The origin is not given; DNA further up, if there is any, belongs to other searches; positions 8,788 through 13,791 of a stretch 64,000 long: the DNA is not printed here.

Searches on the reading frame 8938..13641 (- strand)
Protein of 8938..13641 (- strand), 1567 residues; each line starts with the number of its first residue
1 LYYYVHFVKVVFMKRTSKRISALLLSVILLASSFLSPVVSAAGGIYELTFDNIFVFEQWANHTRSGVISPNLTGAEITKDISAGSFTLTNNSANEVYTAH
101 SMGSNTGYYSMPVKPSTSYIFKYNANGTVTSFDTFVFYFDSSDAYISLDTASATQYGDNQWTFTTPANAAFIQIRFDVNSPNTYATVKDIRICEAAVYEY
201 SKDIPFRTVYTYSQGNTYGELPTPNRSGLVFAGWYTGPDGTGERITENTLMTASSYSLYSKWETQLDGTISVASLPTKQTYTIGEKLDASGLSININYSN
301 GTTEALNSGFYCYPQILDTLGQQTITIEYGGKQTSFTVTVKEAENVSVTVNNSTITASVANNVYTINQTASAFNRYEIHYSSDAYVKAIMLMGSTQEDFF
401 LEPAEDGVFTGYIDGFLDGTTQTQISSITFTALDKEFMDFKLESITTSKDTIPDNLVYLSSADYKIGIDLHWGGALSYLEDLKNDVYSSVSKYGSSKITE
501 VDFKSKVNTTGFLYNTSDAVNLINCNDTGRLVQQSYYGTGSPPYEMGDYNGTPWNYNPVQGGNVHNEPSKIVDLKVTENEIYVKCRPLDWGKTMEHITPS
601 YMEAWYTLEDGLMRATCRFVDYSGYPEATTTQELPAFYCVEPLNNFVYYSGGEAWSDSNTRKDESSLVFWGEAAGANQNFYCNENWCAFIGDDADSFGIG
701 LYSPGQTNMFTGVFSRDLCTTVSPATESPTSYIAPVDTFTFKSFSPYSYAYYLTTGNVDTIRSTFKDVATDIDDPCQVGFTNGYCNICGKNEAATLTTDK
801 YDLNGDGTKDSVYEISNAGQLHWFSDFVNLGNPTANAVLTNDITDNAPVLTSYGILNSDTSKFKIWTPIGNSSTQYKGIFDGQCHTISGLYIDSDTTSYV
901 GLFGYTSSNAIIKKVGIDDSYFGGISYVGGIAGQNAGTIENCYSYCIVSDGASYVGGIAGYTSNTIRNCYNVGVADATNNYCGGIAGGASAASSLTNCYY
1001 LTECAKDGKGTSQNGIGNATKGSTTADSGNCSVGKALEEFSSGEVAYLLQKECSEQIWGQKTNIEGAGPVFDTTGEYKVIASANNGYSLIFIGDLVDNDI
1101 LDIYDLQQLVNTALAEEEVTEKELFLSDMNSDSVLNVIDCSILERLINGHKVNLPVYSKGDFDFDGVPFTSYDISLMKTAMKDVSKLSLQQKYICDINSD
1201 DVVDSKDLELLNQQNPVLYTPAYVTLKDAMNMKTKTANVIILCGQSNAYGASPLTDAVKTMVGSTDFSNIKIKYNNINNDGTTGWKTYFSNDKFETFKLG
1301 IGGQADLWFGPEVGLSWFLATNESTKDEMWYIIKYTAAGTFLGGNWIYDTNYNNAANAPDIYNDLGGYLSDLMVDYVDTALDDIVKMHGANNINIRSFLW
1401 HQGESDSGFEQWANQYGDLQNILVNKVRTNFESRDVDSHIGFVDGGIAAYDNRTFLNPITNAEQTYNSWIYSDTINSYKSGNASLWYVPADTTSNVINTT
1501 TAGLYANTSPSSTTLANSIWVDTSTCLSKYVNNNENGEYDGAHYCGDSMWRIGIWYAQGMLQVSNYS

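Call 74: search_protein_families(library=pfam, proteins=[window:8938-13641:-], max_evalue=0.00001)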
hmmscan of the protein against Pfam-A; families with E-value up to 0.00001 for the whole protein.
window:8938-13641:- (1567 aa): 3 families
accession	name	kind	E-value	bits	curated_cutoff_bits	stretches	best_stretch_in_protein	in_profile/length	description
PF07523.18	Big_3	-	7.1e-11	42.7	21.2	1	276-340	3-68/68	Bacterial Ig-like domain (group 3)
PF03629.24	SASA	-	5.9e-09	36.3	24.8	1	1238-1464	3-184/226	Carbohydrate esterase, sialic acid-specific acetylesterase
PF09479.16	Flg_new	-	4.3e-08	33.6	27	1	211-261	15-65/65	Listeria-Bacteroides repeat domain (List_Bact_rpt)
